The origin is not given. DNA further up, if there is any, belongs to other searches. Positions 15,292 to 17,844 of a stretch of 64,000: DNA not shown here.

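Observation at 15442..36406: Large surface-glycan locus: Wzy_C-TPR membrane protein, flippase and a 15-kb GT/sugar-modification block with two GT-D (DUF1792)-like paralogues. Candidate protein O-glycosylation system.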

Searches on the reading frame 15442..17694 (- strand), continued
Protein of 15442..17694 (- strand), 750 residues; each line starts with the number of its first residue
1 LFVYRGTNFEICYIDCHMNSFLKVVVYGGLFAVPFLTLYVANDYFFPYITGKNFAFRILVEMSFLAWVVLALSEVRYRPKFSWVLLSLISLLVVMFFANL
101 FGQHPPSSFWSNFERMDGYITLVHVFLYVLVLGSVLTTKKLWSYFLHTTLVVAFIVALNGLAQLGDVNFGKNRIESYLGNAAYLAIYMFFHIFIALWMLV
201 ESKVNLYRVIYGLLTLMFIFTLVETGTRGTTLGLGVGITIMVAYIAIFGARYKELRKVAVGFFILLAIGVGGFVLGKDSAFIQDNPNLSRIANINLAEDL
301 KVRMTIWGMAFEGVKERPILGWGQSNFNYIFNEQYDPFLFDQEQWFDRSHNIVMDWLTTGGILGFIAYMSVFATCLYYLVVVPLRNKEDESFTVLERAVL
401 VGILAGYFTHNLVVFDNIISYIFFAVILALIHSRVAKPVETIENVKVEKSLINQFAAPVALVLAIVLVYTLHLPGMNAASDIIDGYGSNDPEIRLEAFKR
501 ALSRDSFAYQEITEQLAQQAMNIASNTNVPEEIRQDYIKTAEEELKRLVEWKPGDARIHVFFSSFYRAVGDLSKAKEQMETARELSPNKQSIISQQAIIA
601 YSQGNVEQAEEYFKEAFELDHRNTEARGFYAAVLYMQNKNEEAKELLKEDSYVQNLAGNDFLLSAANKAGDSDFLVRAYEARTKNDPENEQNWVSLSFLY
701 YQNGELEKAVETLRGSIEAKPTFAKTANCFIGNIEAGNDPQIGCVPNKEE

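Call 16: find_homologous_proteins(query=window:15442-17643:-, max_evalue=0.00001)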
Query window:15442-17643:- (733 aa): 3089 proteins with E <= 0.00001 among 8000 candidates; the best 120 are listed.
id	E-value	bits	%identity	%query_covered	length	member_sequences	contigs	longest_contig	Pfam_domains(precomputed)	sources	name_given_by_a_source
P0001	0.0e+0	1639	100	100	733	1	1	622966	PF23914.2,PF13428.13,PF14559.13,PF24575.2,PF00515.35,PF12895.14,PF13424.13,PF21033.5,PF13432.13,PF13181.13,PF07719.24,PF04932.21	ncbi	ncbi:MAG: O-antigen ligase family protein [Candidatus Paceibacterota bacterium]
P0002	0.0e+0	1281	75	99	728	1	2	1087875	PF14559.13,PF23914.2,PF00515.35,PF13424.13,PF13428.13,PF13181.13,PF07719.24,PF04932.21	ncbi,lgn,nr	ncbi:MAG: O-antigen ligase family protein [Candidatus Nomurabacteria bacterium]|nr:O-antigen ligase 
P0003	0.0e+0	1185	71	99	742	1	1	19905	PF14559.13,PF23914.2,PF00515.35,PF13181.13,PF07719.24,PF04932.21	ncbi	-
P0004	0.0e+0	1175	71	99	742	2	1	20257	PF14559.13,PF23914.2,PF00515.35,PF13424.13,PF21033.5,PF13432.13,PF13428.13,PF13181.13,PF07719.24,PF04932.21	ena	-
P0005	0.0e+0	1173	71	99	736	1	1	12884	PF14559.13,PF23914.2,PF13428.13,PF07719.24,PF04932.21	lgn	-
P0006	0.0e+0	1162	69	99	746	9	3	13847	PF14559.13,PF23914.2,PF13181.13,PF07719.24,PF04932.21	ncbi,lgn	-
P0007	0.0e+0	1160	70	99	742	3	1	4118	PF14559.13,PF23914.2,PF00515.35,PF13424.13,PF13432.13,PF13181.13,PF07719.24,PF04932.21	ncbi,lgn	-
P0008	0.0e+0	1160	70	99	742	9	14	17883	PF14559.13,PF23914.2,PF13424.13,PF13432.13,PF13181.13,PF07719.24,PF04932.21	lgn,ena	-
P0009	0.0e+0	1147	68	100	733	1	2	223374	PF14559.13,PF23914.2,PF00515.35,PF13424.13,PF13432.13,PF13428.13,PF13181.13,PF07719.24,PF04932.21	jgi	jgi:cytochrome c-type biogenesis protein CcmH/NrfG/O-antigen ligase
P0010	0.0e+0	1141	68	99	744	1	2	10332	PF14559.13,PF23914.2,PF13432.13,PF13428.13,PF07719.24,PF04932.21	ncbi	-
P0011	0.0e+0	1141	68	99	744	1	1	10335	PF14559.13,PF23914.2,PF13428.13,PF04932.21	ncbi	-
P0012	0.0e+0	1137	68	99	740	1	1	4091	PF23914.2,PF04932.21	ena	-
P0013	0.0e+0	1134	67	99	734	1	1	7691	PF14559.13,PF13181.13,PF07719.24,PF04932.21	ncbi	-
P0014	0.0e+0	1126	70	96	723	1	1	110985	PF14559.13,PF23914.2,PF00515.35,PF13424.13,PF13432.13,PF13428.13,PF13181.13,PF07719.24,PF04932.21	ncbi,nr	ncbi:MAG: O-Antigen ligase [Parcubacteria bacterium OLB19]|nr:MAG: O-Antigen ligase [Parcubacteria b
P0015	0.0e+0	1116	67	99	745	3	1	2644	PF14559.13,PF23914.2,PF00515.35,PF13424.13,PF21033.5,PF13428.13,PF13181.13,PF07719.24,PF04932.21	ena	-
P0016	0.0e+0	1115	67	99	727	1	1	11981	PF14559.13,PF23914.2,PF13428.13,PF07719.24,PF04932.21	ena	-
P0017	0.0e+0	1102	67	97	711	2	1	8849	PF14559.13,PF23914.2,PF00515.35,PF13424.13,PF21033.5,PF13432.13,PF13428.13,PF13181.13,PF07719.24,PF04932.21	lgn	-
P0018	0.0e+0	1097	66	99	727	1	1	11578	PF14559.13,PF23914.2,PF00515.35,PF13424.13,PF21033.5,PF13428.13,PF13181.13,PF07719.24,PF04932.21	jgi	-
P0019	0.0e+0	1084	65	99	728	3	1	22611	PF14559.13,PF23914.2,PF07719.24,PF04932.21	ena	-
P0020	0.0e+0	1081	65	99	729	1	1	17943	PF14559.13,PF23914.2,PF13424.13,PF13432.13,PF13428.13,PF13181.13,PF07719.24,PF04932.21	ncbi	-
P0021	0.0e+0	1080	65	99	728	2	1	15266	PF14559.13,PF23914.2,PF13424.13,PF13432.13,PF13428.13,PF13181.13,PF07719.24,PF04932.21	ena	-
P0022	0.0e+0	1079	65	99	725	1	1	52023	PF14559.13,PF23914.2,PF07719.24,PF04932.21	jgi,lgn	jgi:O-antigen ligase/cytochrome c-type biogenesis protein CcmH/NrfG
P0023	0.0e+0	1077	65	99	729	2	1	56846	PF14559.13,PF13431.13,PF23914.2,PF13432.13,PF13428.13,PF07719.24,PF04932.21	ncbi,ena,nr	ncbi:MAG TPA: O-antigen ligase family protein [Candidatus Paceibacterota bacterium]|nr:O-antigen lig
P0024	0.0e+0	1075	65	99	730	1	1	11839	PF14559.13,PF23914.2,PF13428.13,PF04932.21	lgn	-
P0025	0.0e+0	1067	64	99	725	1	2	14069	PF14559.13,PF23914.2,PF13428.13,PF13181.13,PF04932.21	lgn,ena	-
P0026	0.0e+0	1066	64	99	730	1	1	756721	PF14559.13,PF23914.2,PF13428.13,PF07719.24,PF04932.21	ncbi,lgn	-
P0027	0.0e+0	1066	64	99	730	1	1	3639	PF14559.13,PF23914.2,PF07719.24,PF04932.21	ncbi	-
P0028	0.0e+0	1062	63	99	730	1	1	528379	PF14559.13,PF23914.2,PF13371.13,PF00515.35,PF13428.13,PF13181.13,PF07719.24,PF04932.21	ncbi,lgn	-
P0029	0.0e+0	1062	64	99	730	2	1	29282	PF14559.13,PF23914.2,PF13424.13,PF13432.13,PF13428.13,PF13181.13,PF07719.24,PF04932.21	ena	-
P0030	0.0e+0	1060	63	99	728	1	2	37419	PF14559.13,PF23914.2,PF13181.13,PF04932.21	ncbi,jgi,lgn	-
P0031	0.0e+0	1060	64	99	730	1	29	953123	PF14559.13,PF23914.2,PF13424.13,PF13432.13,PF13428.13,PF13181.13,PF07719.24,PF04932.21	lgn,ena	-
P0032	0.0e+0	1060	63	99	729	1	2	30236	PF14559.13,PF13431.13,PF07719.24,PF04932.21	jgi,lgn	-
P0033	0.0e+0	1059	63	99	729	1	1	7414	PF14559.13,PF23914.2,PF13424.13,PF13432.13,PF13181.13,PF07719.24,PF04932.21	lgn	-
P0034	0.0e+0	1059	63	99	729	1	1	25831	PF14559.13,PF23914.2,PF13424.13,PF13432.13,PF13181.13,PF07719.24,PF04932.21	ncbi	-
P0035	0.0e+0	1059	64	99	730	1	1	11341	PF14559.13,PF23914.2,PF13432.13,PF13428.13,PF13181.13,PF07719.24,PF04932.21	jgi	jgi:cytochrome c-type biogenesis protein CcmH/NrfG/O-antigen ligase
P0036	0.0e+0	1059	64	99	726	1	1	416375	PF14559.13,PF23914.2,PF13424.13,PF13432.13,PF13428.13,PF13181.13,PF07719.24,PF04932.21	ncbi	ncbi:MAG: O-antigen ligase family protein [Candidatus Paceibacterota bacterium]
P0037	0.0e+0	1058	64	99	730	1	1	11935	PF14559.13,PF23914.2,PF13424.13,PF13432.13,PF13428.13,PF13181.13,PF07719.24,PF04932.21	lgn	-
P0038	0.0e+0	1058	63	99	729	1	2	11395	PF14559.13,PF23914.2,PF13424.13,PF13432.13,PF13181.13,PF07719.24,PF04932.21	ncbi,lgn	-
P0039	0.0e+0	1058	63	99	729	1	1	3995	PF14559.13,PF23914.2,PF13424.13,PF13432.13,PF13181.13,PF07719.24,PF04932.21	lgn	-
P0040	0.0e+0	1058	63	99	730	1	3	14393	PF14559.13,PF24575.2,PF13432.13,PF04932.21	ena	-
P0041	0.0e+0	1057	64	99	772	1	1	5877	PF14559.13,PF23914.2,PF04932.21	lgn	-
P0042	0.0e+0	1055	63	99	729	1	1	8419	PF14559.13,PF23914.2,PF13428.13,PF07719.24,PF04932.21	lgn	-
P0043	0.0e+0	1054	64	99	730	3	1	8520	PF23914.2,PF04932.21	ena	-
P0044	0.0e+0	1052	64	99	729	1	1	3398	PF14559.13,PF24575.2,PF23914.2,PF13428.13,PF07719.24,PF04932.21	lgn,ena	-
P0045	0.0e+0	1052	64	99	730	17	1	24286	PF14559.13,PF23914.2,PF13432.13,PF13428.13,PF13181.13,PF07719.24,PF04932.21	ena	-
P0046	0.0e+0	1049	63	99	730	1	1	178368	PF14559.13,PF24575.2,PF23914.2,PF13424.13,PF13432.13,PF13428.13,PF07719.24,PF04932.21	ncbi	-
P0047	0.0e+0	1045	63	99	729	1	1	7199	PF14559.13,PF24575.2,PF23914.2,PF00515.35,PF13424.13,PF13432.13,PF13428.13,PF13181.13,PF07719.24,PF04932.21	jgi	jgi:O-antigen ligase/tetratricopeptide (TPR) repeat protein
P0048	0.0e+0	1043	62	99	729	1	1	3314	PF14559.13,PF23914.2,PF07719.24,PF04932.21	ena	-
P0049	0.0e+0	1043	63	99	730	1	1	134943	PF14559.13,PF23914.2,PF13181.13,PF07719.24,PF04932.21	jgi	jgi:O-antigen ligase/cytochrome c-type biogenesis protein CcmH/NrfG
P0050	0.0e+0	1039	64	99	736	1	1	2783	PF14559.13,PF23914.2,PF13424.13,PF13432.13,PF13428.13,PF04932.21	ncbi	-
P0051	0.0e+0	1039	62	99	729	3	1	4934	PF14559.13,PF13432.13,PF04932.21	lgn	-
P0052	0.0e+0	1038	62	99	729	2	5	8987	PF14559.13,PF23914.2,PF13432.13,PF13428.13,PF07719.24,PF04932.21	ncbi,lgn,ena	-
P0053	0.0e+0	1038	64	99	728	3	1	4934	PF14559.13,PF13424.13,PF13428.13,PF04932.21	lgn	-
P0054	0.0e+0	1037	63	99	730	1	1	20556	PF14559.13,PF13432.13,PF07719.24,PF04932.21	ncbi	-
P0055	0.0e+0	1036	63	99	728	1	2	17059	PF14559.13,PF23914.2,PF04932.21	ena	-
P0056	0.0e+0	1036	63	99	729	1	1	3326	PF14559.13,PF23914.2,PF13432.13,PF13428.13,PF07719.24,PF04932.21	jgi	jgi:O-antigen ligase/tetratricopeptide (TPR) repeat protein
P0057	0.0e+0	1035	61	99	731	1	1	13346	PF23914.2,PF13432.13,PF13428.13,PF07719.24,PF04932.21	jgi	jgi:O-antigen ligase/cytochrome c-type biogenesis protein CcmH/NrfG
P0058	0.0e+0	1034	63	99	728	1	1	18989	PF14559.13,PF13424.13,PF13428.13,PF04932.21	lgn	-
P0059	0.0e+0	1033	63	99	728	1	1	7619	PF14559.13,PF23914.2,PF04932.21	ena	-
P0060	0.0e+0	1033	63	99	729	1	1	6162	PF14559.13,PF13432.13,PF13428.13,PF07719.24,PF04932.21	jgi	-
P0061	0.0e+0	1032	62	99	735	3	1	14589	PF14559.13,PF23914.2,PF13424.13,PF13432.13,PF13428.13,PF07719.24,PF04932.21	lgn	-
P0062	0.0e+0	1031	63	99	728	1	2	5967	PF14559.13,PF23914.2,PF04932.21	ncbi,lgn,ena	-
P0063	0.0e+0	1031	62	99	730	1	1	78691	PF14559.13,PF23914.2,PF13428.13,PF07719.24,PF04932.21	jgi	jgi:Tfp pilus assembly protein PilF/O-antigen ligase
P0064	0.0e+0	1029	63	99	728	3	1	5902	PF14559.13,PF04932.21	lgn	-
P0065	0.0e+0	1028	62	99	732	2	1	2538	PF14559.13,PF23914.2,PF13428.13,PF13181.13,PF07719.24,PF04932.21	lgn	-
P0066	0.0e+0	1026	62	99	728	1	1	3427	PF14559.13,PF23914.2,PF13414.13,PF13371.13,PF13432.13,PF13428.13,PF13181.13,PF07719.24,PF04932.21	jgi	jgi:O-antigen ligase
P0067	0.0e+0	1024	61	99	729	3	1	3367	PF14559.13,PF23914.2,PF13428.13,PF07719.24,PF04932.21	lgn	-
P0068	0.0e+0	1024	62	99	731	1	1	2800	PF23914.2,PF13432.13,PF07719.24,PF04932.21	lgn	-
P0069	0.0e+0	1023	62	99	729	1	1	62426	PF14559.13,PF04932.21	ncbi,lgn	-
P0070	0.0e+0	1022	61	99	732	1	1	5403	PF14559.13,PF23914.2,PF13432.13,PF13428.13,PF04932.21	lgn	-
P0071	0.0e+0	1021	63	99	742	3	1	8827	PF14559.13,PF24575.2,PF23914.2,PF13432.13,PF13428.13,PF13181.13,PF07719.24,PF04932.21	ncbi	-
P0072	0.0e+0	1021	62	99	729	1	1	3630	PF14559.13,PF04932.21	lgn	-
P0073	0.0e+0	1021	63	97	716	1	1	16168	PF14559.13,PF23914.2,PF13428.13,PF04932.21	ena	-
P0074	0.0e+0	1021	62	99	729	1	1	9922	PF14559.13,PF04932.21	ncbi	-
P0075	0.0e+0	1018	62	99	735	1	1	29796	PF14559.13,PF23914.2,PF13432.13,PF04932.21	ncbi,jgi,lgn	-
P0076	0.0e+0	1017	62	99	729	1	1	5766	PF14559.13,PF13181.13,PF07719.24,PF04932.21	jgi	jgi:O-antigen ligase/Flp pilus assembly protein TadD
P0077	0.0e+0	1017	61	99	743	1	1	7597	PF14559.13,PF23914.2,PF04932.21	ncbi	-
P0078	0.0e+0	1016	61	99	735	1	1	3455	PF14559.13,PF04932.21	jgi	jgi:O-antigen ligase/cytochrome c-type biogenesis protein CcmH/NrfG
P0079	0.0e+0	1013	62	99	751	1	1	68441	PF14559.13,PF23914.2,PF13424.13,PF13432.13,PF13428.13,PF13181.13,PF07719.24,PF04932.21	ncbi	-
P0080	0.0e+0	1013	62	99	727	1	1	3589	PF14559.13,PF13432.13,PF04932.21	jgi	-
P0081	1.7e-298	1010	61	99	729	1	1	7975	PF14559.13,PF23914.2,PF04932.21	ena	-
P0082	2.0e-298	1010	61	99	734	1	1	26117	PF14559.13,PF00515.35,PF13432.13,PF13428.13,PF13181.13,PF07719.24,PF04932.21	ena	-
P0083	9.3e-298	1008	60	99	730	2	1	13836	PF13432.13,PF07719.24,PF04932.21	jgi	jgi:O-antigen ligase/tetratricopeptide (TPR) repeat protein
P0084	2.9e-297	1006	63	99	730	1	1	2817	PF14559.13,PF07719.24,PF04932.21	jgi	-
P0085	3.3e-296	1002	60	99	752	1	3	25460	PF14559.13,PF13181.13,PF07719.24,PF04932.21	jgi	jgi:O-antigen ligase/tetratricopeptide (TPR) repeat protein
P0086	2.1e-294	996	61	99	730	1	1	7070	PF14559.13,PF23914.2,PF13432.13,PF07719.24,PF04932.21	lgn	-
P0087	2.9e-294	996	61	99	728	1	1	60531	PF14559.13,PF23914.2,PF13181.13,PF04932.21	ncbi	-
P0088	7.3e-294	995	60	99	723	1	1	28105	PF14559.13,PF23914.2,PF04932.21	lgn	-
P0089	1.4e-293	994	60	99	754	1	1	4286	PF14559.13,PF23914.2,PF00515.35,PF13424.13,PF13432.13,PF13428.13,PF07719.24,PF04932.21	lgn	-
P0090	7.3e-293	991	60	99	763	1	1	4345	PF14559.13,PF23914.2,PF00515.35,PF13424.13,PF13428.13,PF13181.13,PF07719.24,PF04932.21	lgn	-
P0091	8.9e-293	991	61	99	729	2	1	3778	PF14559.13,PF07719.24,PF04932.21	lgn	-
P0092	2.4e-292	990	59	99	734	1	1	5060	PF14559.13,PF23914.2,PF13371.13,PF13424.13,PF13428.13,PF13181.13,PF07719.24,PF04932.21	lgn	-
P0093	9.3e-292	988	61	99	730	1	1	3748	PF23914.2,PF13424.13,PF04932.21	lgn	-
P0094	1.3e-291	987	60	99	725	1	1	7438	PF14559.13,PF23914.2,PF13424.13,PF13428.13,PF13181.13,PF07719.24,PF04932.21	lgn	-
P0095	1.8e-291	987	60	99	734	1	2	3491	PF14559.13,PF23914.2,PF13371.13,PF13424.13,PF13428.13,PF13181.13,PF07719.24,PF04932.21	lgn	-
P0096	8.8e-291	985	59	99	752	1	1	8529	PF04932.21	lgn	-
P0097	5.6e-290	982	59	99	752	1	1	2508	PF00515.35,PF13432.13,PF13181.13,PF07719.24,PF04932.21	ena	-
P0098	9.5e-290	981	59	100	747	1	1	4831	PF14559.13,PF13181.13,PF07719.24,PF04932.21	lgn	-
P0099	1.3e-289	981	60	99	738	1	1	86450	PF14559.13,PF23914.2,PF13181.13,PF04932.21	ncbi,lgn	-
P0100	3.5e-289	979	59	99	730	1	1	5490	PF14559.13,PF23914.2,PF13414.13,PF00515.35,PF12895.14,PF13432.13,PF13428.13,PF13181.13,PF07719.24,PF04932.21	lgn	-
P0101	8.6e-289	978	60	99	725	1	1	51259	PF14559.13,PF23914.2,PF07719.24,PF04932.21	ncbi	-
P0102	1.1e-288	978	60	99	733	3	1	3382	PF14559.13,PF13424.13,PF13428.13,PF13181.13,PF07719.24,PF04932.21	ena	-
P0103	1.4e-288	977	60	99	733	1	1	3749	PF14559.13,PF12895.14,PF13424.13,PF13428.13,PF13181.13,PF07719.24,PF04932.21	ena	-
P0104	2.7e-288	976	61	99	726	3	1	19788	PF14559.13,PF13424.13,PF13428.13,PF07719.24,PF04932.21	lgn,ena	-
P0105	7.1e-288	975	59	99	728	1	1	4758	PF14559.13,PF23914.2,PF04932.21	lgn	-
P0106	2.8e-287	973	58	100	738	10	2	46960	PF14559.13,PF04932.21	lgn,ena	-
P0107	5.2e-287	972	58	100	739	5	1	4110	PF14559.13,PF13431.13,PF13428.13,PF13181.13,PF07719.24,PF04932.21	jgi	jgi:O-antigen ligase/tetratricopeptide (TPR) repeat protein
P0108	6.3e-287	972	59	99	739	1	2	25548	PF14559.13,PF23914.2,PF13181.13,PF07719.24,PF04932.21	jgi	jgi:O-antigen ligase/tetratricopeptide (TPR) repeat protein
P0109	8.3e-287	971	59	99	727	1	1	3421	PF14559.13,PF23914.2,PF07719.24,PF04932.21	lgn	-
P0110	1.4e-286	971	58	99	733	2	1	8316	PF14559.13,PF13181.13,PF07719.24,PF04932.21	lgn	-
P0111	2.6e-286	970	58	99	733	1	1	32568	PF14559.13,PF13424.13,PF13181.13,PF07719.24,PF04932.21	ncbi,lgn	-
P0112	2.3e-285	967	61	97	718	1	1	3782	PF14559.13,PF23914.2,PF13424.13,PF13181.13,PF07719.24,PF04932.21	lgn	-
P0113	2.4e-285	967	59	99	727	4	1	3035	PF14559.13,PF23914.2,PF12895.14,PF13424.13,PF13432.13,PF13428.13,PF13181.13,PF07719.24,PF04932.21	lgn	-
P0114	2.4e-285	967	59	99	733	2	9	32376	PF07719.24,PF04932.21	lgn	-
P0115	2.8e-285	966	58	99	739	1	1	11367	PF14559.13,PF13431.13,PF23914.2,PF00515.35,PF13428.13,PF13181.13,PF07719.24,PF04932.21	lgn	-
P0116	3.6e-285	966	58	99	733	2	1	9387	PF14559.13,PF23914.2,PF07719.24,PF04932.21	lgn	-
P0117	4.9e-285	965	59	99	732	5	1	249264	PF14559.13,PF23914.2,PF00515.35,PF13424.13,PF13428.13,PF13181.13,PF07719.24,PF04932.21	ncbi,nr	ncbi:O-antigen ligase family protein [Candidatus Nomurabacteria bacterium]|nr:O-antigen ligase famil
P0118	5.7e-285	965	58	99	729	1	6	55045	PF14559.13,PF23914.2,PF04932.21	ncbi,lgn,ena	ncbi:MAG: O-antigen ligase family protein [Patescibacteria group bacterium]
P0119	5.9e-285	965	58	99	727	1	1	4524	PF14559.13,PF23914.2,PF13181.13,PF07719.24,PF04932.21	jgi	jgi:O-antigen ligase/cytochrome c-type biogenesis protein CcmH/NrfG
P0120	6.9e-285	965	59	99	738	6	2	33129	PF23914.2,PF13432.13,PF13428.13,PF04932.21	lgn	-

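Call 17: find_encoding_contigs(protein=P0002, flank=10000, max_places=2)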
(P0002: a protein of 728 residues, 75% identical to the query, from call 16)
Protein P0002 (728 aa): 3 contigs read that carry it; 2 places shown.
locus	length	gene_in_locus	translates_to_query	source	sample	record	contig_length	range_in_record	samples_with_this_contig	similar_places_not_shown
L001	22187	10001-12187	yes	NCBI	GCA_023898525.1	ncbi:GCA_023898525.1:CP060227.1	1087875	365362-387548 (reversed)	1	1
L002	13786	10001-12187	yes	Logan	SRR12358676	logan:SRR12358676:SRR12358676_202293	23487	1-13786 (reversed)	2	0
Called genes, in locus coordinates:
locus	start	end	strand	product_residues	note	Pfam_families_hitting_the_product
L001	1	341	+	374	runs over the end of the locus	PF13439:Glyco_transf_4, PF00534:Glycos_transf_1, PF13692:Glyco_trans_1_4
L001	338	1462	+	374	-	PF00534:Glycos_transf_1, PF13692:Glyco_trans_1_4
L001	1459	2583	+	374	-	PF20706:GT4-conflict (weak), PF00534:Glycos_transf_1, PF13692:Glyco_trans_1_4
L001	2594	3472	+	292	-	PF05050:Methyltransf_21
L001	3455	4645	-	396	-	PF01943:Polysacc_synt, PF13440:Polysacc_synt_3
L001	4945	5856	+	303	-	PF02475:TRM5-TYW2_MTfase (weak), PF05575:V_cholerae_RfbT (weak), PF05050:Methyltransf_21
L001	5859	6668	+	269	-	PF22882:GT-D-like (faint), PF08759:GT-D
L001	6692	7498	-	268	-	PF13847:Methyltransf_31 (weak)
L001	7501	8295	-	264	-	PF02475:TRM5-TYW2_MTfase (faint), PF05050:Methyltransf_21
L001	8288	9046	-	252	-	PF01755:Glyco_transf_25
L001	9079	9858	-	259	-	PF22882:GT-D-like (faint), PF08759:GT-D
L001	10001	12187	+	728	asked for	PF04932:Wzy_C, PF00515:TPR_1 (faint), PF07719:TPR_2 (faint), PF13181:TPR_8 (faint), PF13428:TPR_14 (faint), PF23914:TPR_CcmH_CycH (faint), PF13424:TPR_12 (faint), PF14559:TPR_19 (faint)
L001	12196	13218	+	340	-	PF01565:FAD_binding_4, PF02873:MurB_C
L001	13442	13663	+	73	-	-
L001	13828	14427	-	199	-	PF00578:AhpC-TSA, PF08534:Redoxin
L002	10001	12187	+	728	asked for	PF04932:Wzy_C, PF00515:TPR_1 (faint), PF07719:TPR_2 (faint), PF13181:TPR_8 (faint), PF13428:TPR_14 (faint), PF23914:TPR_CcmH_CycH (faint), PF13424:TPR_12 (faint), PF14559:TPR_19 (faint)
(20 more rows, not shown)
